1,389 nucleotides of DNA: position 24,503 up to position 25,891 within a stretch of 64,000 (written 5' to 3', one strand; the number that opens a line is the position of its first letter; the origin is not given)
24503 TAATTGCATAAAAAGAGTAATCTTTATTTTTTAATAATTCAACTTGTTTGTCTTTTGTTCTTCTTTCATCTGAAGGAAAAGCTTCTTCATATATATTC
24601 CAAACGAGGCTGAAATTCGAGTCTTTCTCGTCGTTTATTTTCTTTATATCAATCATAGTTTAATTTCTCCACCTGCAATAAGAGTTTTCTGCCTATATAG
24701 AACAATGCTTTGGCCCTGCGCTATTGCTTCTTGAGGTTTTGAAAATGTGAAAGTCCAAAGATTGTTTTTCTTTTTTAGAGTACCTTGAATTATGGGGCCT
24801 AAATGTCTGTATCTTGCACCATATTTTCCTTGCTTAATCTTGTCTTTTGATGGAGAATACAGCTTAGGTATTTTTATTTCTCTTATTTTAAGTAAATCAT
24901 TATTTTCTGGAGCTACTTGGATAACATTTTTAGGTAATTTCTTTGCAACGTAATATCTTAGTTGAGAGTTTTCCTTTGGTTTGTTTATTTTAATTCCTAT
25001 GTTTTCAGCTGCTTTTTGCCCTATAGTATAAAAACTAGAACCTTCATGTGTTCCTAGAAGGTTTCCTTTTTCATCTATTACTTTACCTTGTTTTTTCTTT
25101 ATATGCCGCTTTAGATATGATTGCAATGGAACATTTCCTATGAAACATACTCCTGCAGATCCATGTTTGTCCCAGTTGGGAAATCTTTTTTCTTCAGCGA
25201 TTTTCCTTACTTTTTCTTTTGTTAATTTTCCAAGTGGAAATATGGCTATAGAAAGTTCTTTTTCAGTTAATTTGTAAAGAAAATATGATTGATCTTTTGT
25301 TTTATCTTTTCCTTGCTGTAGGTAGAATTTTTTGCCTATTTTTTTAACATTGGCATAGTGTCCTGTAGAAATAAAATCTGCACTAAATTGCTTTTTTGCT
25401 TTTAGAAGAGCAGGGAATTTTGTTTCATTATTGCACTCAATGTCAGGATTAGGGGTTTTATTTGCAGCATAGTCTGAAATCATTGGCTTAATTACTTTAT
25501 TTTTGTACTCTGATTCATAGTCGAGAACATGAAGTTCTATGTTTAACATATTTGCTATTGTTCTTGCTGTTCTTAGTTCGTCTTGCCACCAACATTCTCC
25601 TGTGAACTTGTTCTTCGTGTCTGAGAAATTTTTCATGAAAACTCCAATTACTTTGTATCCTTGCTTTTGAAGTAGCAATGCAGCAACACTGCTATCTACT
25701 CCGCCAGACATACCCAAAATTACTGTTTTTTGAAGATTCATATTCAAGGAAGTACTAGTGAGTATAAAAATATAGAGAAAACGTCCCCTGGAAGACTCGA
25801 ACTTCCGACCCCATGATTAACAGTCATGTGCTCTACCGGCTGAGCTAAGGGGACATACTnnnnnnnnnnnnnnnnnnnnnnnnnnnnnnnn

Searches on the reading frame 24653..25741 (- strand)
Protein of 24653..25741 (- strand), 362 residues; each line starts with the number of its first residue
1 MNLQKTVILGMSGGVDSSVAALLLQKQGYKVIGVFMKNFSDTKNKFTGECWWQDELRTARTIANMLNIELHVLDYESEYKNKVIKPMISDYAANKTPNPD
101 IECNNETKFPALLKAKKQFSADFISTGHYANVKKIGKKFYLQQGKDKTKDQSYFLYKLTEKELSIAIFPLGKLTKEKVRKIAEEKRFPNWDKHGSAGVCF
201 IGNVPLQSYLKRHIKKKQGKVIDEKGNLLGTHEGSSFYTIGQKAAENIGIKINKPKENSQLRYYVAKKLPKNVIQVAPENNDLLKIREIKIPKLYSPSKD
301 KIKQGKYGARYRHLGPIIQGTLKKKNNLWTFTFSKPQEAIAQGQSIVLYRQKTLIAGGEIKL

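Call 76: find_homologous_proteins(query=window:24653-25741:-, max_evalue=1e-40)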
Query window:24653-25741:- (362 aa): 7834 proteins with E <= 1e-40 among 8000 candidates; the best 120 are listed.
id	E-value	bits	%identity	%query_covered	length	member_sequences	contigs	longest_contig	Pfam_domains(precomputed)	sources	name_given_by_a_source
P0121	1.2e-238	809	100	100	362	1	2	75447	PF20259.4,PF03054.23,PF02568.21,PF20258.5,PF02540.24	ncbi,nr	ncbi:MAG TPA: tRNA 2-thiouridine(34) synthase MnmA [Candidatus Nanoarchaeia archaeon]|nr:tRNA 2-thio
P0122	2.3e-196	670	81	100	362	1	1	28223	PF20259.4,PF03054.23,PF02568.21,PF20258.5,PF02540.24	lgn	-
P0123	2.2e-177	607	75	100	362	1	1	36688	PF01507.26,PF20259.4,PF03054.23,PF20258.5,PF02540.24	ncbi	-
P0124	7.4e-174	596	71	100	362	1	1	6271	PF20259.4,PF03054.23,PF02568.21,PF20258.5,PF02540.24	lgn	-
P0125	6.4e-165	566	69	99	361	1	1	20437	PF20259.4,PF03054.23,PF02568.21,PF20258.5,PF02540.24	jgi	jgi:tRNA-uridine 2-sulfurtransferase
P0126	6.5e-152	524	65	98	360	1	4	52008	PF20259.4,PF03054.23,PF20258.5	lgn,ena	-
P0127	9.8e-141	487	62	99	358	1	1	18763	PF01507.26,PF20259.4,PF03054.23,PF06508.20,PF02568.21,PF20258.5,PF02540.24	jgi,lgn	jgi:tRNA-specific 2-thiouridylase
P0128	5.1e-138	478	62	99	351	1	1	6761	PF20259.4,PF03054.23,PF20258.5,PF02540.24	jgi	jgi:tRNA-specific 2-thiouridylase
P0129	7.9e-132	458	60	100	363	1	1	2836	PF20259.4,PF03054.23,PF20258.5,PF02540.24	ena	-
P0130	4.3e-125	436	55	100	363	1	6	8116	PF20259.4,PF03054.23,PF20258.5,PF02540.24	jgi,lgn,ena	-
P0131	5.4e-123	429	54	100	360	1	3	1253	PF20259.4,PF03054.23,PF02568.21,PF20258.5,PF02540.24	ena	-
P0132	5.4e-123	429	55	100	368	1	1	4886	PF20259.4,PF03054.23,PF02568.21,PF20258.5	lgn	-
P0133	3.6e-121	423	54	99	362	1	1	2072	PF20259.4,PF03054.23,PF20258.5,PF02540.24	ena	-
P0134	2.8e-120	420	54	99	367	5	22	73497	PF01507.26,PF20259.4,PF03054.23,PF02568.21,PF20258.5,PF02540.24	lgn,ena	-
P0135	5.8e-120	419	56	99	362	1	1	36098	PF20259.4,PF03054.23,PF02568.21,PF20258.5,PF02540.24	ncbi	-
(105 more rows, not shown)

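Call 77: find_encoding_contigs(protein=P0122, flank=2500, max_places=1)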
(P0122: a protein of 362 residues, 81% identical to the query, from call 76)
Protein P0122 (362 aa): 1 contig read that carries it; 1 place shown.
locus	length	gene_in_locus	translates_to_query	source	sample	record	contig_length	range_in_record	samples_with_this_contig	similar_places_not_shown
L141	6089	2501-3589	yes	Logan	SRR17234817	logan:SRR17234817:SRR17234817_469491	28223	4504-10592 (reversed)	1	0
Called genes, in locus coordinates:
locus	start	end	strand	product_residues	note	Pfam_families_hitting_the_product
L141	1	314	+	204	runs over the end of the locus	PF08784:RPA_C (faint), PF01336:tRNA_anti-codon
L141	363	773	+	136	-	PF01873:eIF-5_eIF-2B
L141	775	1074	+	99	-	PF04242:DUF424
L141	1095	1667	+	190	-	PF22891:KH_PNO1_2nd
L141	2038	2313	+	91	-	PF14333:DUF4389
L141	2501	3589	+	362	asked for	PF02540:NAD_synthase (weak), PF02568:ThiI (faint), PF03054:tRNA_Me_trans, PF20259:tRNA_Me_trans_M, PF20258:tRNA_Me_trans_C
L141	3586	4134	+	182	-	PF13673:Acetyltransf_10 (weak), PF00583:Acetyltransf_1, PF13508:Acetyltransf_7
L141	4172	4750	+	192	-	PF14512:TM1586_NiRdase (faint), PF00881:Nitroreductase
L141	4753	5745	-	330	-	PF00389:2-Hacid_dh, PF02826:2-Hacid_dh_C, PF00670:AdoHcyase_NAD (weak), PF01262:AlaDh_PNT_C (weak), PF03446:NAD_binding_2, PF07991:KARI_N (weak)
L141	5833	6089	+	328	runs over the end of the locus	PF00044:Gp_dh_N, PF02800:Gp_dh_C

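Call 78: find_encoding_contigs(protein=P0123, flank=2500, max_places=1)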
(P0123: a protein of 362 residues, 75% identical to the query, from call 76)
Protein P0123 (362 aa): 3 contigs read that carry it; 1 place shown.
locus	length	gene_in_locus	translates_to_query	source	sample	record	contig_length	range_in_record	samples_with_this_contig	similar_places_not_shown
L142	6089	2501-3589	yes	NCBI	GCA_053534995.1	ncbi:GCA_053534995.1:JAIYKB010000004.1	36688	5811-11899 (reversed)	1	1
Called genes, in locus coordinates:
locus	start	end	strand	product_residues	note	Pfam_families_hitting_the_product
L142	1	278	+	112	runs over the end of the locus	PF04242:DUF424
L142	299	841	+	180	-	PF22891:KH_PNO1_2nd, PF21800:KH_KRR1_2nd (weak)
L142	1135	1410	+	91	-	PF14333:DUF4389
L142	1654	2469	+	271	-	PF02353:CMAS, PF05891:Methyltransf_PK (weak), PF13489:Methyltransf_23, PF01728:FtsJ (weak), PF13847:Methyltransf_31, PF08241:Methyltransf_11, PF08242:Methyltransf_12, PF13649:Methyltransf_25, +1 more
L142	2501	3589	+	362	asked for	PF01507:PAPS_reduct (weak), PF02540:NAD_synthase (weak), PF03054:tRNA_Me_trans, PF20259:tRNA_Me_trans_M, PF20258:tRNA_Me_trans_C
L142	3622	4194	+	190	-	PF00881:Nitroreductase, PF14512:TM1586_NiRdase (weak)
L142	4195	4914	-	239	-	PF00300:His_Phos_1 (faint)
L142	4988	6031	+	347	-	PF03881:Fructosamin_kin (faint), PF01636:APH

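Call 79: find_encoding_contigs(protein=P0125, flank=2500, max_places=1)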
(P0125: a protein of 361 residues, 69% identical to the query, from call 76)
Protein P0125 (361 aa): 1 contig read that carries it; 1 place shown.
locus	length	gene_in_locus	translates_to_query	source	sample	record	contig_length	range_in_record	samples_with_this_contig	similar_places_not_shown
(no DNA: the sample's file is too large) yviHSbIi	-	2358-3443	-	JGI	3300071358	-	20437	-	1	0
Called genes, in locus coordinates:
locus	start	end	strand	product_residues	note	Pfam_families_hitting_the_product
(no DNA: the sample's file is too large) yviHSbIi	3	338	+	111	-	?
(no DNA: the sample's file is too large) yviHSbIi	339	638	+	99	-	PF04242:DUF424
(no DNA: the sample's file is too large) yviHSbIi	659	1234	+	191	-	PF22891:KH_PNO1_2nd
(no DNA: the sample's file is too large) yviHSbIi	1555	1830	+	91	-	PF14333:DUF4389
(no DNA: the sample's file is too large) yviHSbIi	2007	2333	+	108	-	-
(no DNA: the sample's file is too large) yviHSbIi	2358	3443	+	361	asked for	PF02540:NAD_synthase (weak), PF02568:ThiI (faint), PF03054:tRNA_Me_trans, PF20259:tRNA_Me_trans_M, PF20258:tRNA_Me_trans_C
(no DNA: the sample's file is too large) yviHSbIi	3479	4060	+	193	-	PF14512:TM1586_NiRdase (faint), PF00881:Nitroreductase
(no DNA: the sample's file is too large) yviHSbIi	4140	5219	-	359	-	PF00091:Tubulin, PF12327:FtsZ_C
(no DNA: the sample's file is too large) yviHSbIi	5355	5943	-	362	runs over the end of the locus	PF01368:DHH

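Call 80: find_encoding_contigs(protein=P0126, flank=2500, max_places=1)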
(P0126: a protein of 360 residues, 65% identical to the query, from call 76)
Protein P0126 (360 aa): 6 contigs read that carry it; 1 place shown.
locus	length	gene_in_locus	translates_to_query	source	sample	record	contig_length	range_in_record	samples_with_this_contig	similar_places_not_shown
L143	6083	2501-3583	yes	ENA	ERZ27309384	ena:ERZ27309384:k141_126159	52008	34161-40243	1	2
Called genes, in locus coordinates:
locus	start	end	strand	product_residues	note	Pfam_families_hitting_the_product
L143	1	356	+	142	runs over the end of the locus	PF01873:eIF-5_eIF-2B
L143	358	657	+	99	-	PF04242:DUF424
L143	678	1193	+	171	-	PF21800:KH_KRR1_2nd (weak), PF22891:KH_PNO1_2nd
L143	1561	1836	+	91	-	PF14333:DUF4389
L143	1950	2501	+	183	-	PF04752:ChaC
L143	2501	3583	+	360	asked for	PF03054:tRNA_Me_trans, PF20259:tRNA_Me_trans_M, PF20258:tRNA_Me_trans_C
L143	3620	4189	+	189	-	PF14512:TM1586_NiRdase (faint), PF00881:Nitroreductase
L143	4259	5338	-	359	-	PF00091:Tubulin, PF12327:FtsZ_C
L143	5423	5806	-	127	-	-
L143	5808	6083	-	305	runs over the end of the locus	PF06745:ATPase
